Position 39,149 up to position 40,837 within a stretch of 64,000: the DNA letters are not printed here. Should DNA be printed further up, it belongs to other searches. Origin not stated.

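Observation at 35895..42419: Candidate osmoadaptation island: two retaining GT-A glycosyltransferases, an MpgP/YedP-type phosphatase, MscS, a TM-helix-repeat protein and a Ca2+/Na+ antiporter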

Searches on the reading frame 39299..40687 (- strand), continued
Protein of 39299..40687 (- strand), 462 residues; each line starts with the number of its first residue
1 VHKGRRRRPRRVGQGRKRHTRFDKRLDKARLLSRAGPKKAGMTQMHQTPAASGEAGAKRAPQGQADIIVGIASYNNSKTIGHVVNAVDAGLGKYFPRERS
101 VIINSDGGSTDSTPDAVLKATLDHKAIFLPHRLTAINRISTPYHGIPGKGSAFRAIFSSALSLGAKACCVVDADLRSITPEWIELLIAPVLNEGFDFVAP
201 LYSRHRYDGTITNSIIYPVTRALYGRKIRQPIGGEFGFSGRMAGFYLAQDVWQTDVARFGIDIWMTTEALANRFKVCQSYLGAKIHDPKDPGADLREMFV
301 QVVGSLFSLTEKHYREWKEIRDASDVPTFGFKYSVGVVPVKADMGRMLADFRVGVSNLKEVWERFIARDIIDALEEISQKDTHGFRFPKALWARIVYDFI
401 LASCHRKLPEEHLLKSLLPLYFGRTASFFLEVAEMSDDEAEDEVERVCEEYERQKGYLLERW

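Call 25: search_protein_families(library=pfam, proteins=[L025:4409-7417:+, L027:1739-3682:+, L027:11096-13777:+, L025:7441-8676:+, L025:8672-9097:+, L025:1956-4433:+, L029:7601-9763:+, L034:13226-14644:+, L059:16163-17182:+], max_evalue=0.001)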
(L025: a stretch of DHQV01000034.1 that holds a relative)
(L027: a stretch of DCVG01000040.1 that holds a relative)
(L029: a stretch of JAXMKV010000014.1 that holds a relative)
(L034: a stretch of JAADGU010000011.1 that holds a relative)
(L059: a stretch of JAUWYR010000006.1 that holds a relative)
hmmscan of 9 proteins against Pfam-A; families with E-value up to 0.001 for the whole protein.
L025:4409-7417:+ (1003 aa): 1 family
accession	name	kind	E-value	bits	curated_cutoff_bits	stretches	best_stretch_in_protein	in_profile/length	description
PF00128.31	Alpha-amylase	-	3.3e-16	60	22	1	44-116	26-97/446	Alpha amylase, catalytic domain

L027:1739-3682:+ (648 aa): 3 families
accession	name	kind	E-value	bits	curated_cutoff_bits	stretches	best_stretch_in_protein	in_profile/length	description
PF02806.24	Alpha-amylase_C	-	3.9e-22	78.8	21.2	1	547-645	1-94/95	Alpha amylase, C-terminal all-beta domain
PF02922.24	CBM_48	-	1.1e-20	74.2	22.4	1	46-124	8-83/83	Carbohydrate-binding module 48 (Isoamylase N-terminal domain)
PF00128.31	Alpha-amylase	-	1.8e-17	64.2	22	2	195-268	26-97/446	Alpha amylase, catalytic domain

L027:11096-13777:+ (894 aa): 7 families
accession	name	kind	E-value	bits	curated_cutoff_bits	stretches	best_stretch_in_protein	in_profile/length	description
PF00122.25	E1-E2_ATPase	-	1.8e-50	171.5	28.1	1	111-304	2-181/181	E1-E2 ATPase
PF00689.26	Cation_ATPase_C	-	2.8e-49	167.7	27.3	1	709-881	1-175/175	Cation transporting ATPase, C-terminus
PF13246.12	Cation_ATPase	-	4.3e-21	75.2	21.7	1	385-469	2-90/91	Cation transport ATPase (P-type)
PF00690.31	Cation_ATPase_N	-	2.4e-20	72.4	20.4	1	4-70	1-68/69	Cation transporter/ATPase, N-terminus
PF00702.32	Hydrolase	-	1.2e-16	62.1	26.4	1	325-639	6-191/191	haloacid dehalogenase-like hydrolase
PF08282.18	Hydrolase_3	-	1.2e-06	29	20.9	1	614-669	198-252/255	haloacid dehalogenase-like hydrolase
PF12710.13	HAD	-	1.7e-06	29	27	1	531-636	86-189/189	haloacid dehalogenase-like hydrolase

L025:7441-8676:+ (412 aa): 4 families
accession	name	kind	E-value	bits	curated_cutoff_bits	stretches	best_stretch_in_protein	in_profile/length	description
PF00483.29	NTP_transferase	-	1.1e-43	150.1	21.2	1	8-260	2-242/245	Nucleotidyl transferase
PF24894.1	Hexapep_GlmU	-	5.7e-13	49.3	23.3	1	296-365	15-85/104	GlmU-like, C-terminal hexapeptide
PF25084.1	LbH_EIF2B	-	0.00019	21.8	54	0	291-349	30-90/105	EIF2B subunit epsilon LbH domain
PF25087.1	GMPPB_C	-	0.00067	19.8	39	0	317-394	19-97/110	GMPPB C-terminal domain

L025:8672-9097:+ (142 aa): 0 families

L025:1956-4433:+ (826 aa): 2 families
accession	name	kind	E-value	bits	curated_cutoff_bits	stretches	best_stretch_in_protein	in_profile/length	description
PF12055.13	DUF3536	-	7.4e-109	363.9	25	1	349-634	1-284/284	Domain of unknown function (DUF3536)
PF03065.20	Glyco_hydro_57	-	1e-16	61.6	21.2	1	115-318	101-288/291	Glycosyl hydrolase family 57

L029:7601-9763:+ (721 aa): 3 families
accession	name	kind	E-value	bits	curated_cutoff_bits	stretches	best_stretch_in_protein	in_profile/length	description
PF13660.11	DUF4147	-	1.2e-85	287.1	23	1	276-512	3-234/234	Domain of unknown function (DUF4147)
PF05161.18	MOFRL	-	2.7e-39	134.1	28.3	1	595-705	2-106/106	MOFRL family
PF08282.18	Hydrolase_3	-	2.8e-12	47.4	20.9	1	10-75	1-66/255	haloacid dehalogenase-like hydrolase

L034:13226-14644:+ (473 aa): 13 families
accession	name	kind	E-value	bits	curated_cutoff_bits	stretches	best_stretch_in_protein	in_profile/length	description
PF00158.32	Sigma54_activat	-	7.8e-75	250.6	20.2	1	147-313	1-167/168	Sigma-54 interaction domain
PF00072.30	Response_reg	-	1.5e-29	102.8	30.2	1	8-115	1-107/111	Response regulator receiver domain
PF25601.1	AAA_lid_14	-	2.9e-28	97.9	27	1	319-403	1-85/87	AAA+ ATPase lid domain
PF14532.12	Sigma54_activ_2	-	1.3e-21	77.8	25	1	148-318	1-138/138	Sigma-54 interaction domain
PF02954.25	HTH_8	-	6e-14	51.9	22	1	426-464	3-41/42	Bacterial regulatory protein, Fis family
PF07728.20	AAA_5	-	9.5e-10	39.1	22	1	171-291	2-125/139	AAA domain (dynein-related subfamily)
PF18024.7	HTH_50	-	3.7e-06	27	27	1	419-467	2-49/50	Helix-turn-helix domain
PF00004.35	AAA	-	0.0001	23.2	21.2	0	171-302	1-125/131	ATPase family associated with various cellular activities (AAA)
PF13191.12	AAA_16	-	0.00026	21.9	32.6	1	147-207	2-63/167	AAA ATPase domain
PF20720.3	nSTAND3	-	0.00041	20.5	27.2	0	157-203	6-52/155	Novel STAND NTPase 3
PF07724.20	AAA_2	-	0.00062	20.3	27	0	169-280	4-115/166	AAA domain (Cdc48 subfamily)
PF20030.5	bpMoxR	-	0.00088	18.8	27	0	156-292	19-149/205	MoxR domain in the MoxR-vWA-beta-propeller ternary systems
PF01078.27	Mg_chelatase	-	0.00095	19.1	20.3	0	226-287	93-156/207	Magnesium chelatase, subunit ChlI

L059:16163-17182:+ (340 aa): 7 families
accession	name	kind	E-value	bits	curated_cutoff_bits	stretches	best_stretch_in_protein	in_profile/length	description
PF00005.33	ABC_tran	-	3.6e-36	125.2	25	1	24-165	2-136/137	ABC transporter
PF13304.12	AAA_21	-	5.1e-07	30.5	27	1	121-198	221-300/304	AAA domain, putative AbiEii toxin, Type IV TA system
PF08402.16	TOBE_2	-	2.7e-06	27.8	21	1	261-332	1-76/76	TOBE domain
PF17912.7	OB_MalK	-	0.00011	23.4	27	0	239-249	1-11/53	MalK OB fold domain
PF03215.21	Rad17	-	0.00024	21.5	23.8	1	28-93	40-103/186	Rad17 P-loop domain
PF20703.3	nSTAND1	-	0.00026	21.2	27.1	1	14-60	14-58/379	Novel STAND NTPase 1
PF02463.25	SMC_N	-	0.00069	19.5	40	0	34-204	25-207/220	RecF/RecN/SMC N terminal domain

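Call 40: predict_structure(alignment_id=A2)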
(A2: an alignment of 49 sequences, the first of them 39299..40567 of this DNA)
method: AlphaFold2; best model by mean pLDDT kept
length: 422 residues; sequences in the alignment: 49
mean_pLDDT: 84.0   pTM: 0.84
mean pLDDT of the five models: 84.0, 83.4, 83.1, 82.7, 81.5
residues with pLDDT >= 90: 246; 70-90: 88; 50-70: 64; < 50: 24
segments of 3 or more residues with pLDDT < 50: 2-4, 6-21
pLDDT, mean of each block of 10 residues (from residue 1): 41 38 81 65 88 92 68 55 57 65 63 88 93 84 96 97 85 95 96 88 92 77 89 96 66 72 92 96 94 70 89 97 97 98 95 98 96 96 95 92 96 97 96
secondary structure, 60 per line:
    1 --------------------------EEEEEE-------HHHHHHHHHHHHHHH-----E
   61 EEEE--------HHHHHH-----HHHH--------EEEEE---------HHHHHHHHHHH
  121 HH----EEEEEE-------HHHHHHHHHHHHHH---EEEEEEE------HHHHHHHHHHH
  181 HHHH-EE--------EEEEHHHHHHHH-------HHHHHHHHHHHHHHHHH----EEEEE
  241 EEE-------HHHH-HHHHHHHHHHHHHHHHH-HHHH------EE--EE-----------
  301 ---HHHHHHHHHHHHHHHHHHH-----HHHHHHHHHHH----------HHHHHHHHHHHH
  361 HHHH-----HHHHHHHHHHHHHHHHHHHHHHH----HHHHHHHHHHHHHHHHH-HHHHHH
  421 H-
elements in order: E27-32 H40-54 E60-64 H73-78 H84-87 E96-100 H110-122 E127-132 H140-153 E157-163 H170-184 E196-199 H200-207 H215-231 E236-243 H251-254 H256-272 H274-277 H304-322 H328-338 H349-364 H370-392 H397-413 H415-421

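Call 43: fold_search(model_id=the predicted structure, library=pdb)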
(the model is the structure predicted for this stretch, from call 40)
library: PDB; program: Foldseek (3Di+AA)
matches with E <= 10: 778; with E <= 0.001: 78
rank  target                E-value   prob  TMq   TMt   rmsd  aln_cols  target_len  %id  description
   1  2y4k_A                8.0e-15  1.00  0.69  0.76   4.7       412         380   20  MANNOSYLGLYCERATE SYNTHASE IN COMPLEX WITH MG-GDP (released 2011-02-02)
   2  2y4j_B                2.0e-14  1.00  0.68  0.75   4.8       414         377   19  MANNOSYLGLYCERATE SYNTHASE IN COMPLEX WITH LACTATE (released 2011-02-02)
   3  2bo7_A                2.8e-14  1.00  0.66  0.74   4.9       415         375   19  DISSECTION OF MANNOSYLGLYCERATE SYNTHASE: AN ARCHETYPAL MANNOSYLTRANSFERASE (released 2005-06-06)
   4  2y4j_A                4.1e-14  1.00  0.67  0.75   4.9       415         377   20  MANNOSYLGLYCERATE SYNTHASE IN COMPLEX WITH LACTATE (released 2011-02-02)
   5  2y4m_A                7.0e-14  1.00  0.64  0.71   5.2       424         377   20  MANNOSYLGLYCERATE SYNTHASE IN COMPLEX WITH GDP-Mannose (released 2011-02-02)
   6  2bo4_A                1.2e-13  1.00  0.66  0.72   5.0       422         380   19  Dissection of mannosylglycerate synthase: an archetypal mannosyltransferase (released 2005-06-06)
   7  2y4l_B                2.1e-13  1.00  0.65  0.72   5.3       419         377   20  MANNOSYLGLYCERATE SYNTHASE IN COMPLEX WITH Manganese and GDP (released 2011-02-02)
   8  2y4k_B                9.5e-13  1.00  0.66  0.73   5.1       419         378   20  MANNOSYLGLYCERATE SYNTHASE IN COMPLEX WITH MG-GDP (released 2011-02-02)
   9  4dec                  8.6e-08  1.00  0.40  0.57   5.2       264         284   21  Crystal structure of glucosyl-3-phosphoglycerate synthase from Mycobacterium tuberculosis in complex with Mn2+, uridine- (released 2012-06-06)
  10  5jt0                  1.2e-07  1.00  0.40  0.58  12.2       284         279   22  Crystal structure of glucosyl-3-phosphoglycerate synthase from Mycobacterium tuberculosis in complex with Mn2+, uridine- (released 2017-05-24)
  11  4y7f                  2.4e-07  1.00  0.40  0.58  12.3       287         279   20  Crystal structure of glucosyl-3-phosphoglycerate synthase from Mycobacterium tuberculosis in complex with Mn2+, uridine- (released 2015-07-15)
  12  7p8g                  2.7e-07  1.00  0.40  0.54   5.3       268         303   23  Crystal structure of Mycobacterium hassiacum glucosyl-3-phosphoglycerate synthase at pH 5.5 - apo form (released 2023-01-25)
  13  5jqx_A                3.6e-07  1.00  0.40  0.57   5.2       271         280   20  Crystal structure of glucosyl-3-phosphoglycerate synthase from Mycobacterium tuberculosis in complex with phosphoglyce (released 2017-05-24)
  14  3ckq                  4.1e-07  1.00  0.40  0.54   5.5       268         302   20  Crystal Structure of a Mycobacterial Protein (released 2008-07-29)
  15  7pvl_B                5.3e-07  1.00  0.40  0.55   5.4       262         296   22  Crystal structure of Mycobacterium hassiacum glucosyl-3-phosphoglycerate synthase at pH 8.5 - apo form (released 2023-04-19)
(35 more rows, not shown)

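Call 44: search_solved_structures(query=A2, max_evalue=10, show_alignments=3)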
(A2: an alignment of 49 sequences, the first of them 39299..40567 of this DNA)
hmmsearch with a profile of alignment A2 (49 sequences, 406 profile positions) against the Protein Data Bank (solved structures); distinct sequences matched with E-value up to 10: 7.
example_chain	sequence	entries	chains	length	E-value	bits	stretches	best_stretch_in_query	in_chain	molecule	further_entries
2y4k_A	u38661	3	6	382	5.9e-06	28.5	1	90-256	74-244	MANNOSYLGLYCERATE SYNTHASE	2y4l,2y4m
2y4j_A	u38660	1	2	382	3.5e-05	25.9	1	90-256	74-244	MANNOSYLGLYCERATE SYNTHASE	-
2bo4_A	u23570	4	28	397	3.9e-05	25.8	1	90-256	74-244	MANNOSYLGLYCERATE SYNTHASE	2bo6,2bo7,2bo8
7pdo_A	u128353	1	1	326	0.0096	17.9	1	88-251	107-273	Glucosyl-3-phosphoglycerate synthase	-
7p5l_A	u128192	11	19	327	0.0097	17.9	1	88-251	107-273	Glucosyl-3-phosphoglycerate synthase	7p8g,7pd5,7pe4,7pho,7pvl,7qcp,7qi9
6y07_A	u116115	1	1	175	0.48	12.3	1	351-399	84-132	sohair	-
7ung_L1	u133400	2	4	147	2.5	9.9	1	162-194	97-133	Uncharacterized protein C5orf49 | Uncharacterized protein CFAP90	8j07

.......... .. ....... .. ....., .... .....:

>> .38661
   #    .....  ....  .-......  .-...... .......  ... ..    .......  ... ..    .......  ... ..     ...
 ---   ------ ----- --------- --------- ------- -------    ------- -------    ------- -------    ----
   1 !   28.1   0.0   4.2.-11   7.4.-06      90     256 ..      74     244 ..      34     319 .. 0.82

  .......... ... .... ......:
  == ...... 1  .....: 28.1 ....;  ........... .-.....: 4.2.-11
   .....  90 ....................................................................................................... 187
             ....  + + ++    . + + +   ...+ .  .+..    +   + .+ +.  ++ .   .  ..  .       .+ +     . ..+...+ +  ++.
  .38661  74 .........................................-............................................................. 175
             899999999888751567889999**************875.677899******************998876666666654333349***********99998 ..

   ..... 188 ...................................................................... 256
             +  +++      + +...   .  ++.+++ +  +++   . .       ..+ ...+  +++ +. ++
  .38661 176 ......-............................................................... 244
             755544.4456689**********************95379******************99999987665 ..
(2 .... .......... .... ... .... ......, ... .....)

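Call 54: search_protein_representatives(protein=window:39299-40564:-)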
Query: 421 residues. Proteins with E-value up to 0.001 (for the whole library): 2465; up to 1e-10: 1660; up to 1e-30: 690. The best 150 are listed.
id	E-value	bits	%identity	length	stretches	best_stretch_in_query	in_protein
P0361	4.4e-133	460.5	33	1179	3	19-409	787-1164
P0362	2.3e-126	438.4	48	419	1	23-421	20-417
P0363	7.3e-125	433.4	62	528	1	22-320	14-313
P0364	8.7e-122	423.3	50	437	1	23-421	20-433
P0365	5.6e-120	417.3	43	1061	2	22-420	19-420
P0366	4.2e-118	411.2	39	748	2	22-418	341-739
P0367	6.1e-118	410.6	51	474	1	21-421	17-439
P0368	7.1e-116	403.8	45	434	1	15-421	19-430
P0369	2.3e-111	389.0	45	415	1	23-421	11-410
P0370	3.7e-108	378.4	68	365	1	22-255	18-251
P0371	9.2e-108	377.1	47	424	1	5-421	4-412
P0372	1.9e-107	376.1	45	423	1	16-421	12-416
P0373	2.2e-107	375.8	46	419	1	23-421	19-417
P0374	5.8e-107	374.5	45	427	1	22-421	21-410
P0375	1.2e-106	373.4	46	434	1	10-421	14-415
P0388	9.3e-99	347.4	40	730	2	22-421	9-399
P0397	6.5e-94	331.5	42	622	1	19-421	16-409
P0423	3.5e-86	306.0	35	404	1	24-421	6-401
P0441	2.0e-82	293.6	35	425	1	22-421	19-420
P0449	9.5e-81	288.1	34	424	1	19-421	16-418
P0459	4.8e-78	279.2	35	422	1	22-421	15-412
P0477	1.4e-73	264.5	33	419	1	11-421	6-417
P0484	6.0e-72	259.1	34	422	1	8-421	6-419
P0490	4.8e-71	256.2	58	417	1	21-241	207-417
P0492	9.1e-71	255.2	34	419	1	18-421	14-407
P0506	3.0e-68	247.0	33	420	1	21-421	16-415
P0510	8.5e-68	245.5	33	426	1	17-421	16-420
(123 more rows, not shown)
